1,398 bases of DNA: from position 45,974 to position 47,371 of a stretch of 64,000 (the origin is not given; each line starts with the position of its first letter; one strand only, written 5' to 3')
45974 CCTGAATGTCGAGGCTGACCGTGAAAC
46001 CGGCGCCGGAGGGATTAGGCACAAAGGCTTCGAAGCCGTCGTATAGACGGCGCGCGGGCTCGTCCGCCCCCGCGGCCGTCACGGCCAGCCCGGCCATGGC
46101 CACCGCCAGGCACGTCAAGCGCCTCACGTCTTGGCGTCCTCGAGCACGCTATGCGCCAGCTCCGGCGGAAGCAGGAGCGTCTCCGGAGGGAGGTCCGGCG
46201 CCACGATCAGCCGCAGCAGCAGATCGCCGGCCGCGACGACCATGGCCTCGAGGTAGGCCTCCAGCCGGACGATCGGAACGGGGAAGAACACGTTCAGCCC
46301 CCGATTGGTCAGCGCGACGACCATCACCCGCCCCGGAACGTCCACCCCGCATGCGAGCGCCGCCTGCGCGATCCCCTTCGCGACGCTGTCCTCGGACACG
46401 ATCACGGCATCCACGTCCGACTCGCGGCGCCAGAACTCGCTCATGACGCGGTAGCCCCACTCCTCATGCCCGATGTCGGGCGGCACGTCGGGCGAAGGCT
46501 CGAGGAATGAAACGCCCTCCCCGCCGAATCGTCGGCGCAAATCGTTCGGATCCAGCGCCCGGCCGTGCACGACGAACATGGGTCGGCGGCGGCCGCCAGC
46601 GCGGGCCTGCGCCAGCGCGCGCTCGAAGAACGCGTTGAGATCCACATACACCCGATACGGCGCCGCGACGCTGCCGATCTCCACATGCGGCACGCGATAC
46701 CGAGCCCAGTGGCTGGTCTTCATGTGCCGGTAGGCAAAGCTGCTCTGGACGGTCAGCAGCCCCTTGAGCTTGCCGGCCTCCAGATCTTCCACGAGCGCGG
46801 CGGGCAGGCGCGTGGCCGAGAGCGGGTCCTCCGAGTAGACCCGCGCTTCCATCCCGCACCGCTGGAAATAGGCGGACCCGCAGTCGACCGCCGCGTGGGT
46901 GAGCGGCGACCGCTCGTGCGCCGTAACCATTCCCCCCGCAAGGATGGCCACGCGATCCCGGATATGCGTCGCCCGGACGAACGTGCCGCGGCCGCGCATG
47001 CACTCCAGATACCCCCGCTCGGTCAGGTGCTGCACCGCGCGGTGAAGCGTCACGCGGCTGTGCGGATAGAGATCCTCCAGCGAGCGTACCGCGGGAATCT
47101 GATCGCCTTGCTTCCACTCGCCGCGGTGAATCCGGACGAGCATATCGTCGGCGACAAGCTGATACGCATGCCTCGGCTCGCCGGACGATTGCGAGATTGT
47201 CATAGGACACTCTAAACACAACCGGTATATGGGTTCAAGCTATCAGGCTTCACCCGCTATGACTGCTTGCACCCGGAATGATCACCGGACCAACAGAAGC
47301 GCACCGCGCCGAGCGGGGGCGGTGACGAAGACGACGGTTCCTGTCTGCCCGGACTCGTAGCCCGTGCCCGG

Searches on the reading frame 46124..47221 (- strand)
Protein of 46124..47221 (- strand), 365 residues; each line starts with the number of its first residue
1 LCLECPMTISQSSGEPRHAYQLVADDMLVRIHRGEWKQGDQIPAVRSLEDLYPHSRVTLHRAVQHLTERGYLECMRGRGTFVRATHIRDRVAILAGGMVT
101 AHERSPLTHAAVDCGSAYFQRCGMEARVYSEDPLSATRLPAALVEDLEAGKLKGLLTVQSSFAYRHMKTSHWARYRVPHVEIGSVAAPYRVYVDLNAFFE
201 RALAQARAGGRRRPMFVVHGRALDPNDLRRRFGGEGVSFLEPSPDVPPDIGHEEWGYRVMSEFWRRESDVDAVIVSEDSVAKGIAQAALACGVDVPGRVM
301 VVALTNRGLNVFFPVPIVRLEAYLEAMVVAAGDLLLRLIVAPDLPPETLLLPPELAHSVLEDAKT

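Call 45: search_protein_families(library=pfam, proteins=[window:46124-47221:-], max_evalue=0.00001)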
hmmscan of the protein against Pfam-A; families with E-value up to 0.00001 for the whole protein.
window:46124-47221:- (365 aa): 2 families
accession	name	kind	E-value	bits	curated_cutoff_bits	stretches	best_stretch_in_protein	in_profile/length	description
PF00392.27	GntR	-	8.8e-12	45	27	1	20-82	2-64/64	Bacterial regulatory proteins, gntR family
PF13377.12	Peripla_BP_3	-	4e-11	43.7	26.5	1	249-355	52-161/167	Periplasmic binding protein-like domain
